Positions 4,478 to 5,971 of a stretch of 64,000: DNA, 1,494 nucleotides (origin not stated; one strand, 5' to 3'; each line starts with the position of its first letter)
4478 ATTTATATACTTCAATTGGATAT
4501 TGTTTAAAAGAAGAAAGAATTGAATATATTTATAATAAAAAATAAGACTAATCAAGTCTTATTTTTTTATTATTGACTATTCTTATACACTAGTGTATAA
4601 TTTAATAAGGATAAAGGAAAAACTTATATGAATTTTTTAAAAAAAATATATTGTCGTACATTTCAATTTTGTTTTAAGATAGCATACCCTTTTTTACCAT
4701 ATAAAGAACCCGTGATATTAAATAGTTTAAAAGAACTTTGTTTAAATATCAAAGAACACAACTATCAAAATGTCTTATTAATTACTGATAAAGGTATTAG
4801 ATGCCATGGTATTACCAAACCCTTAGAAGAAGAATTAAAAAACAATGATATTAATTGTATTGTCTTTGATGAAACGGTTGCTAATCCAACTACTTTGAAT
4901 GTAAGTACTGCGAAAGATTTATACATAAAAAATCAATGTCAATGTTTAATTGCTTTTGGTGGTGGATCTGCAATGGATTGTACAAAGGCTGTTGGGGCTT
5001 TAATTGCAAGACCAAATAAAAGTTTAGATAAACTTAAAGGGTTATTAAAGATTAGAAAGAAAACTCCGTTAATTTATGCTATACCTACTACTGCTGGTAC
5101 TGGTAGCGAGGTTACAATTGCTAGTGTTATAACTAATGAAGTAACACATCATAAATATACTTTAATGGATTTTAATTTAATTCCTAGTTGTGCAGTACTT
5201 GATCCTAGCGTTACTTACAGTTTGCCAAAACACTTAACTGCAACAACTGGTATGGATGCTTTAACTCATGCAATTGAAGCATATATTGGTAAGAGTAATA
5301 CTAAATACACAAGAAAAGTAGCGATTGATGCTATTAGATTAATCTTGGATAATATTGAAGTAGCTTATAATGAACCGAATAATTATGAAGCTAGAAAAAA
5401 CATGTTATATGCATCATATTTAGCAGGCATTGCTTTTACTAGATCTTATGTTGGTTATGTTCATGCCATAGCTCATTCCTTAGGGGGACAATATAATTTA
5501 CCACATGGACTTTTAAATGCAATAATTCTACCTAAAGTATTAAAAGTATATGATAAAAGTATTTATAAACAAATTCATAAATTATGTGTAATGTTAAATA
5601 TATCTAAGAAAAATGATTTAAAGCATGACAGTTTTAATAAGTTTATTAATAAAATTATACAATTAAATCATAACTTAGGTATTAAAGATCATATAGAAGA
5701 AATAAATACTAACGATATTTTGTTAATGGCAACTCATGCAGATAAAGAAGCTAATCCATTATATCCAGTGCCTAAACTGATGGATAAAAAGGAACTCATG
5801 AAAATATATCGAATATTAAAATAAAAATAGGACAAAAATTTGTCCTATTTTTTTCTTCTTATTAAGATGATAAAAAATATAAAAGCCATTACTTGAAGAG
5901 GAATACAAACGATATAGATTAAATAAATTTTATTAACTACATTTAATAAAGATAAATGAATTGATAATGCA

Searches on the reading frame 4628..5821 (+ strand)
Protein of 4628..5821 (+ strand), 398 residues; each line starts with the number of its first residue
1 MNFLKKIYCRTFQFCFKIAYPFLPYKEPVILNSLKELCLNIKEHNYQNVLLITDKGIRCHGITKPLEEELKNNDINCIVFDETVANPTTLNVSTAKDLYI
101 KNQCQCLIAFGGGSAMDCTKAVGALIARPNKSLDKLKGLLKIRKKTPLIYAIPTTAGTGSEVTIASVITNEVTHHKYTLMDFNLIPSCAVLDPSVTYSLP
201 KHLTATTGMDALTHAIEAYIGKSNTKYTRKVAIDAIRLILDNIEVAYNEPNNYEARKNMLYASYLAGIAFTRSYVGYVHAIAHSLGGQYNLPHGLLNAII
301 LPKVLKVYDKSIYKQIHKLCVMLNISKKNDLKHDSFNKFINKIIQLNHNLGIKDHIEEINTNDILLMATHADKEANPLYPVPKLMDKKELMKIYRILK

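Call 74: search_protein_families(library=pfam, proteins=[window:4628-5821:+], max_evalue=0.00001)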
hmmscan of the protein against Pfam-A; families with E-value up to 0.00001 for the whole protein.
window:4628-5821:+ (398 aa): 3 families
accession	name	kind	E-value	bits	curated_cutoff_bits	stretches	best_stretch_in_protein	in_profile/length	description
PF25137.1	ADH_Fe_C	-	4.8e-49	167.1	27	1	204-395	1-191/194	Fe-containing alcohol dehydrogenase family, C-terminal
PF00465.25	Fe-ADH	-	2.1e-40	138.5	31.3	1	33-193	10-168/168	Iron-containing alcohol dehydrogenase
PF13685.12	Fe-ADH_2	-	8.9e-09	36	28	1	34-127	7-98/149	Iron-containing alcohol dehydrogenase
